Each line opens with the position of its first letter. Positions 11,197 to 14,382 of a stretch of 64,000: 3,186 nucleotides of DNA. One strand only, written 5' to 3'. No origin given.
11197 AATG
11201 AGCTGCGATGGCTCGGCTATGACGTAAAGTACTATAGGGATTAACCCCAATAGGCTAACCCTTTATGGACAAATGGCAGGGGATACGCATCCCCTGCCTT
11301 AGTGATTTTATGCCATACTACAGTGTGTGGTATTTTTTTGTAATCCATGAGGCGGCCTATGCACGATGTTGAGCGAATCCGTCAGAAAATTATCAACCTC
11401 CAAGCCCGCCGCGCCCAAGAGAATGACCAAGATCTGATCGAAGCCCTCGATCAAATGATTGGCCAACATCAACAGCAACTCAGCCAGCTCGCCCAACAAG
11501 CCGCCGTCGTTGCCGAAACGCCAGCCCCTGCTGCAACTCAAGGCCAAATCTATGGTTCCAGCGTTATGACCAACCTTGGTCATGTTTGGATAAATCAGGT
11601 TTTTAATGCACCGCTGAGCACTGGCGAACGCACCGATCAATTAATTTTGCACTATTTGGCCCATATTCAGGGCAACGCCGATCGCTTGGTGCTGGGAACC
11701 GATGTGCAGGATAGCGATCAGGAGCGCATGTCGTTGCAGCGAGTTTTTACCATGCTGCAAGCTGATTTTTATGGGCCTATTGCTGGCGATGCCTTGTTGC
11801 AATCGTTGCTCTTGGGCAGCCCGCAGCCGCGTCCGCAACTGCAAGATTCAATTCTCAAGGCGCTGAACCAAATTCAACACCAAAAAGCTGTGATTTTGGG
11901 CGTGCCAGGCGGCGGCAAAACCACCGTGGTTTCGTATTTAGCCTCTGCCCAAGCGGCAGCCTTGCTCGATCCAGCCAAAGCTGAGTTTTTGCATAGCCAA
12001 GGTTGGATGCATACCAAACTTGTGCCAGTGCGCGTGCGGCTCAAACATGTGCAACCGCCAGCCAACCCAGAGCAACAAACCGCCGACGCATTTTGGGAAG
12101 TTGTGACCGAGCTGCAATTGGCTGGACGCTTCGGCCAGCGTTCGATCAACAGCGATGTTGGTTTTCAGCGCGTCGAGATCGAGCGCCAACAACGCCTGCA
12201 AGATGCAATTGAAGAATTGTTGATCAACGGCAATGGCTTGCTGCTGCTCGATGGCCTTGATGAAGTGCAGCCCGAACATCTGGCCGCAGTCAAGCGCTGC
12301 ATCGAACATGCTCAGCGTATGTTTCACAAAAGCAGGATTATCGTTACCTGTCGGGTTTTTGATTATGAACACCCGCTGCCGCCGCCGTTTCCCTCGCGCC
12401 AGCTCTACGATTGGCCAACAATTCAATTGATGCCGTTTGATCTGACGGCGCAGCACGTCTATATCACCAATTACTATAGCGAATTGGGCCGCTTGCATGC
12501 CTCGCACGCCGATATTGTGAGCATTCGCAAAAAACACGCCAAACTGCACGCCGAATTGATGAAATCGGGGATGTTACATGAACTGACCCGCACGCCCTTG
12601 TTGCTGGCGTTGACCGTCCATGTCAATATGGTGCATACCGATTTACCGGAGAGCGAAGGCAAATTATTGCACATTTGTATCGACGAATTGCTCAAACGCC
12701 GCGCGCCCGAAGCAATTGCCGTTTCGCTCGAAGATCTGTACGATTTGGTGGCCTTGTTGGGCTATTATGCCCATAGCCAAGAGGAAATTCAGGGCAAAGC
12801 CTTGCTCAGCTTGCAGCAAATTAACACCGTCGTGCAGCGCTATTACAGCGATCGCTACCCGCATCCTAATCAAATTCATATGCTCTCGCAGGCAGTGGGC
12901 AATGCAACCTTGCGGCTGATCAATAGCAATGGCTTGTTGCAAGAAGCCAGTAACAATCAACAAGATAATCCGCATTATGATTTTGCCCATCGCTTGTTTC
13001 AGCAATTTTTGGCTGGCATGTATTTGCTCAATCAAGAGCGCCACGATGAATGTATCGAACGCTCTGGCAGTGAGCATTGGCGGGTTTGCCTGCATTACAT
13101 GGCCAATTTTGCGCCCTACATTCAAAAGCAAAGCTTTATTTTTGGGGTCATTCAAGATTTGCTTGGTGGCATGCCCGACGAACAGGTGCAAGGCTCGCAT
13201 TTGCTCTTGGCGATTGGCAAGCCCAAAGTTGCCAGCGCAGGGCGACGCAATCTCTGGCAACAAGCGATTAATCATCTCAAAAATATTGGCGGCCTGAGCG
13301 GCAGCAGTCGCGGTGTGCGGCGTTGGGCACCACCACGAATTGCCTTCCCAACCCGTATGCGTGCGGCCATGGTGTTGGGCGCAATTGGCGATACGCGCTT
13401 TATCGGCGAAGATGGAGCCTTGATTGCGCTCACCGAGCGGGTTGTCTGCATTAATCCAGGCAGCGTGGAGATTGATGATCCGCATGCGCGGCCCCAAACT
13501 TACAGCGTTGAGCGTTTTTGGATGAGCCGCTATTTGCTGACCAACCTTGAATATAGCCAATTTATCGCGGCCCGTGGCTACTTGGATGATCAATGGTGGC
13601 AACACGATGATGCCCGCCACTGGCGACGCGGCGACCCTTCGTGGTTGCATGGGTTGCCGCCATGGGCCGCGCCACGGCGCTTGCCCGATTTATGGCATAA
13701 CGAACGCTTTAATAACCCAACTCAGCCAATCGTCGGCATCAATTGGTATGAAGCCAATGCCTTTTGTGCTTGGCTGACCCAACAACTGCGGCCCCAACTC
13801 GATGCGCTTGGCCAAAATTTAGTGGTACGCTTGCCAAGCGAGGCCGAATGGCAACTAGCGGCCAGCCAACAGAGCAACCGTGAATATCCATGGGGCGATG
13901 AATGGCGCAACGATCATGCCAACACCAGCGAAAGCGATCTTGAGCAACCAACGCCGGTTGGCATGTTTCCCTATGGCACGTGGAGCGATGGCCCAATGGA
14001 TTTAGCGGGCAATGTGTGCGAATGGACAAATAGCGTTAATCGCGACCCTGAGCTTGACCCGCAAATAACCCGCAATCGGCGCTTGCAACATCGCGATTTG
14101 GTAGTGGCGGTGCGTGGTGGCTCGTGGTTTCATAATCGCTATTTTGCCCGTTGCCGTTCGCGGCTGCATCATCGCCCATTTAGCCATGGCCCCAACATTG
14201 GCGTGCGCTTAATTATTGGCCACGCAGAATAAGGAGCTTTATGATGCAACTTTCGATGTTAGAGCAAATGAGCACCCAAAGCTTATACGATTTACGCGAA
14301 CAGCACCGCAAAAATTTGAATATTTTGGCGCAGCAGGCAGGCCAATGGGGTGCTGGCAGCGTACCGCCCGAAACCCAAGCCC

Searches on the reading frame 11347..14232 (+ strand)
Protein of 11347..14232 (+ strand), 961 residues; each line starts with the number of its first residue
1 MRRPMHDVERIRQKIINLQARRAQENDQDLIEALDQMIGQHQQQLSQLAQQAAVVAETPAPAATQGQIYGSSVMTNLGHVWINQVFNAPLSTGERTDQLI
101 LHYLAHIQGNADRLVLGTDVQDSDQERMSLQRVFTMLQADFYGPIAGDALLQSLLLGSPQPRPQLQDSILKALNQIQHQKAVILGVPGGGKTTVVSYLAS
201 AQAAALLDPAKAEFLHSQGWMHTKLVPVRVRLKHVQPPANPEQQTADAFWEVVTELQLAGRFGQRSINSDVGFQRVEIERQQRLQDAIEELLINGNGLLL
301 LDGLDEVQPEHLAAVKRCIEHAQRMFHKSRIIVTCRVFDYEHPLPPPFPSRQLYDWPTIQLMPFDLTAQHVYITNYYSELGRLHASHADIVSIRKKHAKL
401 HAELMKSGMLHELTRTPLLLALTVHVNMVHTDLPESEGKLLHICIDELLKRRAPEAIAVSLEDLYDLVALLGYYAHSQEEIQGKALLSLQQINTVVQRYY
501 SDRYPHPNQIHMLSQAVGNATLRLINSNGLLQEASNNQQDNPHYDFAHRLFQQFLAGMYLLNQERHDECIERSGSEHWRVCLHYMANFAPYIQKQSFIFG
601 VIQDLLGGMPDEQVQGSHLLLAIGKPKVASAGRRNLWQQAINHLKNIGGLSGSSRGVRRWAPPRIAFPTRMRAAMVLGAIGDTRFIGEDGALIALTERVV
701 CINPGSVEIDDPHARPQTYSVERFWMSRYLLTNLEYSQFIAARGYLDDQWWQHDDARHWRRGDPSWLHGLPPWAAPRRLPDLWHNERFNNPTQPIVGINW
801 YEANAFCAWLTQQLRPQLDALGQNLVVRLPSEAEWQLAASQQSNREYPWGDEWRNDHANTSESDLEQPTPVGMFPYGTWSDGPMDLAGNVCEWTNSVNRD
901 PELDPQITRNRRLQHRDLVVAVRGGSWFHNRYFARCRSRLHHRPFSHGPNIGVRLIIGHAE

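Call 76: search_protein_families(library=pfam, proteins=[window:11347-14232:+], max_evalue=0.001)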
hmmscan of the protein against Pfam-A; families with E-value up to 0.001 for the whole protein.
window:11347-14232:+ (961 aa): 2 families
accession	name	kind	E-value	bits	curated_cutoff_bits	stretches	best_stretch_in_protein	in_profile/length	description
PF03781.23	FGE-sulfatase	-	1.6e-38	133.3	23.3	1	699-956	5-254/255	Sulfatase-modifying factor enzyme 1-like domain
PF13401.12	AAA_22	-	0.00015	22.5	27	1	181-320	8-109/130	AAA domain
